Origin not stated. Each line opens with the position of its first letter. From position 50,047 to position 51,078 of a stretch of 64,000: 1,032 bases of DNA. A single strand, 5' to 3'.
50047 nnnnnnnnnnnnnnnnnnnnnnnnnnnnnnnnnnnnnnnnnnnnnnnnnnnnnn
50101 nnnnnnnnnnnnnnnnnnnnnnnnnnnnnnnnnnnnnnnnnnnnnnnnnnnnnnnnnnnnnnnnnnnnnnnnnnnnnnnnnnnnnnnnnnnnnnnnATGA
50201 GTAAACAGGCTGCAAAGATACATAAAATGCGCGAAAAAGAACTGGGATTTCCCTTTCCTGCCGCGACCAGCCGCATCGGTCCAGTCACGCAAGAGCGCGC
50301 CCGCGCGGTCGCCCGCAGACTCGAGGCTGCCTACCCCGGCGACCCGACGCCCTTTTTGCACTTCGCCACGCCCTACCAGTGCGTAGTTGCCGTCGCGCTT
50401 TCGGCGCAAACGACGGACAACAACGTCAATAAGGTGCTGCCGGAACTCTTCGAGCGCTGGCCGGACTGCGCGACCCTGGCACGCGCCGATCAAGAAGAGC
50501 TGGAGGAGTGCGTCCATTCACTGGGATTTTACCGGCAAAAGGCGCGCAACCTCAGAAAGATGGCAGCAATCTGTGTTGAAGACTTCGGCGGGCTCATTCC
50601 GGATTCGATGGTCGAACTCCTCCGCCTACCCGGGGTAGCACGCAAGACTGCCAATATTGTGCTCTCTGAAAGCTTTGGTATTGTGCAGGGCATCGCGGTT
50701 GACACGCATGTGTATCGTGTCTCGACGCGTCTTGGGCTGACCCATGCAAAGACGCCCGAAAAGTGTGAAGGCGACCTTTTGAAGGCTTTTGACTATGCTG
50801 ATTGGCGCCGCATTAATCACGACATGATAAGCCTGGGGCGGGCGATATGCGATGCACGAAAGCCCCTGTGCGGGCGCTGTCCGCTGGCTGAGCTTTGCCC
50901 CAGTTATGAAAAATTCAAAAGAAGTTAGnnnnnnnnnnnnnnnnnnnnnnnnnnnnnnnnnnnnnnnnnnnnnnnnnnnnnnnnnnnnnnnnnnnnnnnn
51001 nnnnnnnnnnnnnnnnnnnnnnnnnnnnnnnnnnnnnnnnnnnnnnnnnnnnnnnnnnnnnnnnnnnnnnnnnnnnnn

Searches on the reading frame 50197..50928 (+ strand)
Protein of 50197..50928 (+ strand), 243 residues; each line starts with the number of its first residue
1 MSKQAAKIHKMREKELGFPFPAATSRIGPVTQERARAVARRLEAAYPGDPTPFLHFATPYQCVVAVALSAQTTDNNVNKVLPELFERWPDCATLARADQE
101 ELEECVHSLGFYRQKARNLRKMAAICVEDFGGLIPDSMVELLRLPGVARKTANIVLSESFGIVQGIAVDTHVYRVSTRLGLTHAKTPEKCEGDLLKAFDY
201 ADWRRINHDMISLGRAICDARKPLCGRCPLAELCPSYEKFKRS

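Call 15: find_encoding_contigs(protein=window:50197-50928:+, flank=10000, max_places=10)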
Protein window:50197-50928:+ (243 aa): 4 contigs read that carry it; 2 places shown.
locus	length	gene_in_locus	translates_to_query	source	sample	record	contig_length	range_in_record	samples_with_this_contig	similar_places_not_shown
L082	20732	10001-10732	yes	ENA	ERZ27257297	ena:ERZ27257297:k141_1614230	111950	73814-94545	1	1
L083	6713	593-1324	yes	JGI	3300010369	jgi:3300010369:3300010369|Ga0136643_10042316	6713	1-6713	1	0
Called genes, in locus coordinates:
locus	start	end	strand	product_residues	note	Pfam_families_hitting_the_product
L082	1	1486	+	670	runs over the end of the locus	PF00535:Glycos_transf_2, PF13641:Glyco_tranf_2_3 (weak)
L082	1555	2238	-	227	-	PF01467:CTP_transf_like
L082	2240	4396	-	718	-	PF00535:Glycos_transf_2, PF10111:Glyco_tranf_2_2, PF13641:Glyco_tranf_2_3, PF04464:Glyphos_transf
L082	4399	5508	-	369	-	PF00535:Glycos_transf_2, PF10111:Glyco_tranf_2_2, PF13641:Glyco_tranf_2_3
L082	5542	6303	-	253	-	PF00005:ABC_tran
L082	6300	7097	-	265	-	PF01061:ABC2_membrane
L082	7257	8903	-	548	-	-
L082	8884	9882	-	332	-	PF00005:ABC_tran, PF13304:AAA_21 (faint)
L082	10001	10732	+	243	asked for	PF00730:HhH-GPD, PF10576:EndIII_4Fe-2S (weak)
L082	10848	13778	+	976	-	PF00690:Cation_ATPase_N, PF00122:E1-E2_ATPase, PF13246:Cation_ATPase, PF00702:Hydrolase, PF08282:Hydrolase_3 (faint), PF00689:Cation_ATPase_C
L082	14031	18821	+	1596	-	-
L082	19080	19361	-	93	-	PF13443:HTH_26 (faint), PF13744:HTH_37 (weak), PF12844:HTH_19, PF01381:HTH_3, PF13560:HTH_31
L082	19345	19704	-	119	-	PF05973:Gp49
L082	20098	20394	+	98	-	PF02604:PhdYeFM_antitox (weak)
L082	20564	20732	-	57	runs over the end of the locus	-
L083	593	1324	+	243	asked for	PF00730:HhH-GPD, PF10576:EndIII_4Fe-2S (weak)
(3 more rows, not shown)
